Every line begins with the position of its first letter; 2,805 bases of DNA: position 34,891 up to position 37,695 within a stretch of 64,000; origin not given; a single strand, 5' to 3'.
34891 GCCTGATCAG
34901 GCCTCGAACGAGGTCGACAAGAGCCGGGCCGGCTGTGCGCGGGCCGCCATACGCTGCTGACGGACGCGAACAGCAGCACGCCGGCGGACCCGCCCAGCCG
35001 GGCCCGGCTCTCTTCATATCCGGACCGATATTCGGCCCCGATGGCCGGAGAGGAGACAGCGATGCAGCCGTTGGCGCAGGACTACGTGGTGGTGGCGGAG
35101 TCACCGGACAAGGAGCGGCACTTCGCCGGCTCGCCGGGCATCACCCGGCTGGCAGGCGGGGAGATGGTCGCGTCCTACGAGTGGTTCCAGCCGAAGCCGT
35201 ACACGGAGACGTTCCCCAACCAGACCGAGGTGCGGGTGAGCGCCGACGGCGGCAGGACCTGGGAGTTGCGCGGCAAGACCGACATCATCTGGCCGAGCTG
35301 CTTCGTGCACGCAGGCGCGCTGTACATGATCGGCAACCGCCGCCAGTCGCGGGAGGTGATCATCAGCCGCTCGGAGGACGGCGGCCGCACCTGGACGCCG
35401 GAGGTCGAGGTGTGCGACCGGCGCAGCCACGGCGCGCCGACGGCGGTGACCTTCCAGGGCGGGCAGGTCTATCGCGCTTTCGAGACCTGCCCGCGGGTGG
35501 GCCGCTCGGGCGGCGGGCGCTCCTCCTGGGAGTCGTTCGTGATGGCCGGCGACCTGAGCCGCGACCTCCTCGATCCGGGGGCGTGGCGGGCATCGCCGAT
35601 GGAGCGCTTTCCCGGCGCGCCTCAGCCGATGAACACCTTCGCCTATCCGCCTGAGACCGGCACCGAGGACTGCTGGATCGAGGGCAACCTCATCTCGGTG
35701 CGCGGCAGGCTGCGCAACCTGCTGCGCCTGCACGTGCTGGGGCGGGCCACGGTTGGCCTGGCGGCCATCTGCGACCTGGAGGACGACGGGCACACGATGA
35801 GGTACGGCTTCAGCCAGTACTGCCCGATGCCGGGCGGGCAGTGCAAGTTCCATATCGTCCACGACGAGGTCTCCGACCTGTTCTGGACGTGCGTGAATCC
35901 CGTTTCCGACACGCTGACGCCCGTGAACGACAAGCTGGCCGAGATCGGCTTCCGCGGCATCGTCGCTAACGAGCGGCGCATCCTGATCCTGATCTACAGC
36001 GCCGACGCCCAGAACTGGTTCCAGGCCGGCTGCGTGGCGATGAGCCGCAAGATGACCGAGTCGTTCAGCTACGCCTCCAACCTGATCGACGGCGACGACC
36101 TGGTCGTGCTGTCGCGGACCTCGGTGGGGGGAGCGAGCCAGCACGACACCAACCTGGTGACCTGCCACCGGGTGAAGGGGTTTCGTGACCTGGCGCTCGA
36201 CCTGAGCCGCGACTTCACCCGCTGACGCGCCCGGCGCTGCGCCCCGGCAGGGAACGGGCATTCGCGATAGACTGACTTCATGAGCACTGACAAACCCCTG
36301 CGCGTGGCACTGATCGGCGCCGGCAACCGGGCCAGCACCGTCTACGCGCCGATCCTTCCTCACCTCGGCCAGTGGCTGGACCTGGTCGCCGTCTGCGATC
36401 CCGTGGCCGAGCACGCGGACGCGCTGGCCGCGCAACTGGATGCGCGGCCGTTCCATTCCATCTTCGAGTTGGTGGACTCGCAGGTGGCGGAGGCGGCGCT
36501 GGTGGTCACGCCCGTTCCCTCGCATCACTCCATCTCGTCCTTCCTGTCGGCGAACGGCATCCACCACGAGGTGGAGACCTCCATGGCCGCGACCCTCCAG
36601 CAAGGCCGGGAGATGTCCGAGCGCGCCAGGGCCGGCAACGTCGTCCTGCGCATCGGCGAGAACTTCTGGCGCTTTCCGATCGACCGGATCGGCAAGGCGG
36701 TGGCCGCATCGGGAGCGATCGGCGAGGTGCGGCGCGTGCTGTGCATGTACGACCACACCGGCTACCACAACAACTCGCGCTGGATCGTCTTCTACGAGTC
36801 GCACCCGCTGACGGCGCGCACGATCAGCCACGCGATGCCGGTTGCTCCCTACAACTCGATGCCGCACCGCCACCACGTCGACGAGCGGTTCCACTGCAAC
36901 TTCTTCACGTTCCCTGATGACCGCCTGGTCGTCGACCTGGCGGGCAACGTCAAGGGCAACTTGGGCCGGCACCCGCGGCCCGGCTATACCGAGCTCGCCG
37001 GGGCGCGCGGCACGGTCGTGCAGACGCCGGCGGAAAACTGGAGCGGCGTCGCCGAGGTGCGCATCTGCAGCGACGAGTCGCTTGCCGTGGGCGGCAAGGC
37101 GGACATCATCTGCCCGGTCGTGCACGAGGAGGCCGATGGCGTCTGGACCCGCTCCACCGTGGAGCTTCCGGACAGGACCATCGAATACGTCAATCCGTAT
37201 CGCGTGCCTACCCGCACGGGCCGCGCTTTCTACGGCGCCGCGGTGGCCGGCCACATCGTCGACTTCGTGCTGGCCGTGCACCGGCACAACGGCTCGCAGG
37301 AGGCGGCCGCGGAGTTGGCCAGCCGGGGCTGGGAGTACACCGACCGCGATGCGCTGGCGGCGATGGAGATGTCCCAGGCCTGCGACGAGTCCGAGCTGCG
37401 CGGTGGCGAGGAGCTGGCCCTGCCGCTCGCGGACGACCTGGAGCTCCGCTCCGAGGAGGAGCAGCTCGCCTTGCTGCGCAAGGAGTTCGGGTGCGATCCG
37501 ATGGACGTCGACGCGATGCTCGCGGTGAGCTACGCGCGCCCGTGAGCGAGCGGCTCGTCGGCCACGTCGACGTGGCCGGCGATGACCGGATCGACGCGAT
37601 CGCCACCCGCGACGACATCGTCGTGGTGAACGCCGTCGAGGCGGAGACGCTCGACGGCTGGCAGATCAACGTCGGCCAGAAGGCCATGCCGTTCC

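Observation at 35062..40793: Twice-occurring pairing of an uncharacterised BNR propeller with a ~1100-aa toroid-type enzyme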

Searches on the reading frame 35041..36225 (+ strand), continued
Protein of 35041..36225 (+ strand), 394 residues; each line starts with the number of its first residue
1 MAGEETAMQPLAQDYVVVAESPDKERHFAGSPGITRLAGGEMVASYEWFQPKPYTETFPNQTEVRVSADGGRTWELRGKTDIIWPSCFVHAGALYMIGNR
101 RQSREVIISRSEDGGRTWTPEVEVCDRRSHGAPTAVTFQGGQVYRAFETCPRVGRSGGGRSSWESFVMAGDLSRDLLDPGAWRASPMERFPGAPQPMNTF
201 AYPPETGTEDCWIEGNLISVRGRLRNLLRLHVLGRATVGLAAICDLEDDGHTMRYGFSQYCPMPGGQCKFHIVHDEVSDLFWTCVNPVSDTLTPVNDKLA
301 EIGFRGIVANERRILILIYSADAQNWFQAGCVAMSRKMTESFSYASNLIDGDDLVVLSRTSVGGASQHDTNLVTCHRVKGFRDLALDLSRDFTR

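Call 35: search_solved_structures(query=A1, max_evalue=1, show_alignments=4)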
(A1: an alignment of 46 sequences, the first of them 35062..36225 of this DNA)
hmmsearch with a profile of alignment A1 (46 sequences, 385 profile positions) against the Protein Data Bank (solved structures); distinct sequences matched with E-value up to 1: 85 (the best 60 are shown).
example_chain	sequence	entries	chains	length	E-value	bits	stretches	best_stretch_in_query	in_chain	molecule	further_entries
6mnj_A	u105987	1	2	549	1e-12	50.7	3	14-71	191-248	Hz136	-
6myv_A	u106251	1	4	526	2e-10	43.2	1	55-116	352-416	Sialidase26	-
4bbw_A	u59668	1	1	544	2.5e-10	42.8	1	55-115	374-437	SIALIDASE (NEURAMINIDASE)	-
6mrv_B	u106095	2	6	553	2.6e-10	42.8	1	55-116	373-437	Sialidase26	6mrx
4fj6_A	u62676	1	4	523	8.1e-10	41.2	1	55-115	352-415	glycoside hydrolase family 33, candidate sialidase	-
4q6k_A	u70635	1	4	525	8.6e-10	41.1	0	55-115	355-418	BNR/Asp-box repeat protein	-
9db6_A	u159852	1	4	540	1.3e-09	40.5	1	55-116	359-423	BNR/Asp-box repeat protein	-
7lbu_A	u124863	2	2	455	7.6e-09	38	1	12-70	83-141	Exo-alpha-sialidase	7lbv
4xma_A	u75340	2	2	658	1.3e-08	37.2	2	4-70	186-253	Sialidase B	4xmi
7qy9_A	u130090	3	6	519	1.9e-08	36.6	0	55-116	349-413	BNR/Asp-box repeat protein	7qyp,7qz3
4xe9_A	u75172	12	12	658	2.1e-08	36.5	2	4-70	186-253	Sialidase B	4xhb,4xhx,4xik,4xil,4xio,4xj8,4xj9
4xyx_A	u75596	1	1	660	2.1e-08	36.5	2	4-70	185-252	Sialidase B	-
4xog_A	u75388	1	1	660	2.1e-08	36.5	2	4-70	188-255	Sialidase B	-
7qxo_A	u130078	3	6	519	2.2e-08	36.5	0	55-116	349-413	BNR/Asp-box repeat protein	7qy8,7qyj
2jkb_A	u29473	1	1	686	2.4e-08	36.3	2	4-70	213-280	SIALIDASE B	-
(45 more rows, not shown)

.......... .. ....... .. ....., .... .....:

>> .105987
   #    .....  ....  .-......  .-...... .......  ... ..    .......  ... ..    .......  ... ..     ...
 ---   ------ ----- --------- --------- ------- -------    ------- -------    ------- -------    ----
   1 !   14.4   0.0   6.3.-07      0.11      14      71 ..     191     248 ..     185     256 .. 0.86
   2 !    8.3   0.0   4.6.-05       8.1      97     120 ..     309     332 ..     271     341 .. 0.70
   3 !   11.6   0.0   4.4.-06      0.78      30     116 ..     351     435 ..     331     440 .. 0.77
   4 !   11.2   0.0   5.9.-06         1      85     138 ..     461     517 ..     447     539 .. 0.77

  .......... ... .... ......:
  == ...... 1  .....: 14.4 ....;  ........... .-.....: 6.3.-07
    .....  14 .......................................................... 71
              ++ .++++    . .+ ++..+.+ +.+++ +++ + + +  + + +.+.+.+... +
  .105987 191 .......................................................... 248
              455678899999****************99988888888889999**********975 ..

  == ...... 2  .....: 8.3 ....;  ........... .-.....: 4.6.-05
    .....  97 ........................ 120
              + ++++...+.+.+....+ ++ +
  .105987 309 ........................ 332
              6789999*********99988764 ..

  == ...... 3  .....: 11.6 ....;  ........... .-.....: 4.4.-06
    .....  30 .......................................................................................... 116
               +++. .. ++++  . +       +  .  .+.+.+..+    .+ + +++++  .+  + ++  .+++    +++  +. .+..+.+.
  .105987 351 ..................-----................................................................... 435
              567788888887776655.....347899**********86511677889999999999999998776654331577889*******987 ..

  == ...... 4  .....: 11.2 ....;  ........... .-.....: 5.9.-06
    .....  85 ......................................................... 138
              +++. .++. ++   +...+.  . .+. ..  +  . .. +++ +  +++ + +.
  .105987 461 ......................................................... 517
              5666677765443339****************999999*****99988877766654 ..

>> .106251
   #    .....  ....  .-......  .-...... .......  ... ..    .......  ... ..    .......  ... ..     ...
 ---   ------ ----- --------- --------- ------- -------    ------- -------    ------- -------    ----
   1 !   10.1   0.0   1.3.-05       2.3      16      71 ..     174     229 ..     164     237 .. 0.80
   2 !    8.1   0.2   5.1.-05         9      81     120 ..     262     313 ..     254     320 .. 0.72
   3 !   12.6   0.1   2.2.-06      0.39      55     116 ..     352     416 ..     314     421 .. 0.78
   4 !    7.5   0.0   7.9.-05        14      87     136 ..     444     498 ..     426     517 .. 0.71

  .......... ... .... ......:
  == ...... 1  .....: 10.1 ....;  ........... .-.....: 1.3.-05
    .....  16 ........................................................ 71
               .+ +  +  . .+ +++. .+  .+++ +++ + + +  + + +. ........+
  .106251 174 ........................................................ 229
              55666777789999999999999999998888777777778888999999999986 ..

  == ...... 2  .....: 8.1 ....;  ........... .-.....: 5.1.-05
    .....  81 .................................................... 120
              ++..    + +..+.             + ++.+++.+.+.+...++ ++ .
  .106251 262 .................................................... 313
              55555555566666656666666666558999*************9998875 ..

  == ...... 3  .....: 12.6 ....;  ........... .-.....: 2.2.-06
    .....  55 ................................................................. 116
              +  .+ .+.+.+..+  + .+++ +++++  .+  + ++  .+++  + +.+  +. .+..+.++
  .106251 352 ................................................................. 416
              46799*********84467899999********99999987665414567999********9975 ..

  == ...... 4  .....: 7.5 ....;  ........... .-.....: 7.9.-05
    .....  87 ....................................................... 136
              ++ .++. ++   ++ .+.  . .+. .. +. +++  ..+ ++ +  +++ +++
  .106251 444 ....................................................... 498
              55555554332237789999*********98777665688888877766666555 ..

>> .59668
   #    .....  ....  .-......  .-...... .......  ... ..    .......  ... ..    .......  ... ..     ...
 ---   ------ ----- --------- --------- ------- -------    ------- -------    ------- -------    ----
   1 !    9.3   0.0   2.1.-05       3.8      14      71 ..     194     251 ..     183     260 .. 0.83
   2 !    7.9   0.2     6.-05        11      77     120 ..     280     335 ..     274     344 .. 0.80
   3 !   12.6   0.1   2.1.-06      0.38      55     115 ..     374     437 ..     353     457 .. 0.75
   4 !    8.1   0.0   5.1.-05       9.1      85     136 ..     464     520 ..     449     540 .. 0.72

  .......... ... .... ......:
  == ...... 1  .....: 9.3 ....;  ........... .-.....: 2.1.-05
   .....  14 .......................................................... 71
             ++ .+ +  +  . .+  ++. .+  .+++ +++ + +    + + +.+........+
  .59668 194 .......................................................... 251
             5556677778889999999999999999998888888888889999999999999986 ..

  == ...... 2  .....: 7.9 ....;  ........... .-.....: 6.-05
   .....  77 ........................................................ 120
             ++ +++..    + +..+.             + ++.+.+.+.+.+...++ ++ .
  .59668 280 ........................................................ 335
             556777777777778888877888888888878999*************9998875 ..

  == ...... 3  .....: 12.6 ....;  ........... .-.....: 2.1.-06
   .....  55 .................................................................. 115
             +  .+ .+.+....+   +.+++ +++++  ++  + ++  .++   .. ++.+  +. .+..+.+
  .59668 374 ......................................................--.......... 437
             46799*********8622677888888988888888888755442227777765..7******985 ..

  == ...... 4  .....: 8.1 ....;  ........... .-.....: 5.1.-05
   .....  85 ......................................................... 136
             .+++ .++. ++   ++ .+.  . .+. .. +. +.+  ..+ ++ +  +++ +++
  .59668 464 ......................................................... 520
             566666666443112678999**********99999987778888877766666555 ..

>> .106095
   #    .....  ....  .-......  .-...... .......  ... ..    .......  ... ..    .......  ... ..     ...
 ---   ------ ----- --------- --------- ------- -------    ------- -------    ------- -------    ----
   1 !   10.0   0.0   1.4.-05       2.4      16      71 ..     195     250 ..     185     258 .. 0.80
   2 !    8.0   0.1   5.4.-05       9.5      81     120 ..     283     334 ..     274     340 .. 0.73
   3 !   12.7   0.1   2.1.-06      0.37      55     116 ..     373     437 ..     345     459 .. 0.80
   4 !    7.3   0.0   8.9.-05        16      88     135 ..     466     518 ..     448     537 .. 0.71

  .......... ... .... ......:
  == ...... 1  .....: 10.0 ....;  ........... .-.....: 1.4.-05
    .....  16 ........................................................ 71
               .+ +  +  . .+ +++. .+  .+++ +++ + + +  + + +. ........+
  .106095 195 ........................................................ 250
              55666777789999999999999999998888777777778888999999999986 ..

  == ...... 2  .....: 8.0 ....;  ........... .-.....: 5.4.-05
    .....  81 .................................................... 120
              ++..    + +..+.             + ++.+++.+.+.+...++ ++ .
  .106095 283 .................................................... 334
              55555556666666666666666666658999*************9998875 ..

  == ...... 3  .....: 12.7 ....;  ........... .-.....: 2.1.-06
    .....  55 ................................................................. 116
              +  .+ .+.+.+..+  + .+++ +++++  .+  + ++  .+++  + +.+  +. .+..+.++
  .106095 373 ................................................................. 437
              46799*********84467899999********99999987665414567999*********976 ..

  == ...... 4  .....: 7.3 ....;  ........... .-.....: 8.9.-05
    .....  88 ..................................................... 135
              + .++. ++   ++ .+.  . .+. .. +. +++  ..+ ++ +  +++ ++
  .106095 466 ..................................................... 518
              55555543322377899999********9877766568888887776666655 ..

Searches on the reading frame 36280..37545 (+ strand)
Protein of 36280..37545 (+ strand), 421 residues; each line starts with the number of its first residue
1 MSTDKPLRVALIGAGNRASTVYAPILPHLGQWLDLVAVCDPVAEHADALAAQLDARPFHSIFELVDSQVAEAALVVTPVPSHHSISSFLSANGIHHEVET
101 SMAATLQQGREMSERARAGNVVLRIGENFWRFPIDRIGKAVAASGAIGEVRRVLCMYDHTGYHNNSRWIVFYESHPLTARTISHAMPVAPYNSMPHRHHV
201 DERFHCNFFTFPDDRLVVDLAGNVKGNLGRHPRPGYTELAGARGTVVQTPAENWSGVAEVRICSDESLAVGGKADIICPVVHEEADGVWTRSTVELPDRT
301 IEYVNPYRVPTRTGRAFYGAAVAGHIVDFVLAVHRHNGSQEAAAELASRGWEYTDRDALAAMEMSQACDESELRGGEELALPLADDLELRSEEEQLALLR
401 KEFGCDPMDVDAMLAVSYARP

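Call 3: search_protein_families(library=pfam, proteins=[window:36280-37545:+], max_evalue=0.01)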
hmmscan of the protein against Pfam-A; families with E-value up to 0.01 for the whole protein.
window:36280-37545:+ (421 aa): 1 family
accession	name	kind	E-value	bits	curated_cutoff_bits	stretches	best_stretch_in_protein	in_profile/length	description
PF01408.29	GFO_IDH_MocA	-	4.4e-14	53.6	24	1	7-126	1-119/120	Oxidoreductase family, NAD-binding Rossmann fold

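Call 4: search_protein_families(library=ncbifam, proteins=[window:36280-37545:+], max_evalue=0.01)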
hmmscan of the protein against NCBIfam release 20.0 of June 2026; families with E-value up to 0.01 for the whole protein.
window:36280-37545:+ (421 aa): 5 families
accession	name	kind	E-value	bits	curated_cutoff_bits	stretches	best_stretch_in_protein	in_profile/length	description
NF040723.1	UDP-GlcNAcDh_Arch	equivalog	3.2e-09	36.7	450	1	7-150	1-141/302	UDP-N-acetylglucosamine 3-dehydrogenase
TIGR04380.1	myo_inos_iolG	equivalog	2.9e-07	29.7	355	1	7-153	2-148/330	inositol 2-dehydrogenase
NF008607.0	PRK11579.1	subfamily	6.6e-06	25.3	330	1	6-168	4-163/346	oxidoreductase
NF052479.1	LevoglcsnDh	equivalog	0.00022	20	650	1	7-157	4-161/386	levoglucosan dehydrogenase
NF041392.1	XylDh_Gfo6_Halo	equivalog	0.0022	16.9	350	1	3-154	13-167/350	D-xylose 1-dehydrogenase Gfo6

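Call 65: search_solved_structures(query=window:36280-37545:+, max_evalue=0.001)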
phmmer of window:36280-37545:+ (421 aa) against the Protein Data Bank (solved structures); distinct sequences matched with E-value up to 0.001: 20.
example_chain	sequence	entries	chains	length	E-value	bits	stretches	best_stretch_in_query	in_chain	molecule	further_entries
1zh8_A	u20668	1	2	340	1.4e-08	37.3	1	5-150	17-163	oxidoreductase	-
3q2k_A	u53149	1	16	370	9.7e-08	34.5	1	3-155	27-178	oxidoreductase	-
4gqa_A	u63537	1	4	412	5.5e-07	32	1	23-165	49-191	NAD binding Oxidoreductase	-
9m3d_B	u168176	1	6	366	2.3e-06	30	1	7-150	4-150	DgpA1 from W974-1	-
3moi_A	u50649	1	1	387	2.5e-06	29.9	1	7-161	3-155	Probable dehydrogenase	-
8w9s_A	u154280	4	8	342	3.4e-06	29.4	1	3-164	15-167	NADH-dependent dihydrogenase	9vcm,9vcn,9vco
7wzd_A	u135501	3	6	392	7.1e-06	28.4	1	5-156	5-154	4,5-dihydroxyphthalate dehydrogenase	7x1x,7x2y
3uuw_A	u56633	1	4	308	7.2e-06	28.4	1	5-130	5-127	Putative oxidoreductase with NAD(P)-binding Rossmann-fold domain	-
6ktj_A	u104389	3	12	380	8.7e-06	28.1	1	4-159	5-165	Scyllo-inositol dehydrogenase with L-glucose dehydrogenase activity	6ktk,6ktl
5ya8_A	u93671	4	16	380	9e-06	28.1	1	4-159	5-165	Scyllo-inositol dehydrogenase with L-glucose dehydrogenase activity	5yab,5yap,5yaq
3q2i_A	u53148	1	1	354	4.8e-05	25.7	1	3-117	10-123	dehydrogenase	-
6jw6_A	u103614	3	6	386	7.7e-05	25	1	5-161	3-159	Dehydrogenase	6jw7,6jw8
3v5n_A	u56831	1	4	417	0.00016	24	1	4-158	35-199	Oxidoreductase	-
7xr9_A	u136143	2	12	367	0.00026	23.2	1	6-150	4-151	DgpA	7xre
7d5m_A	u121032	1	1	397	0.00046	22.4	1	70-164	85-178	Oxidoreductase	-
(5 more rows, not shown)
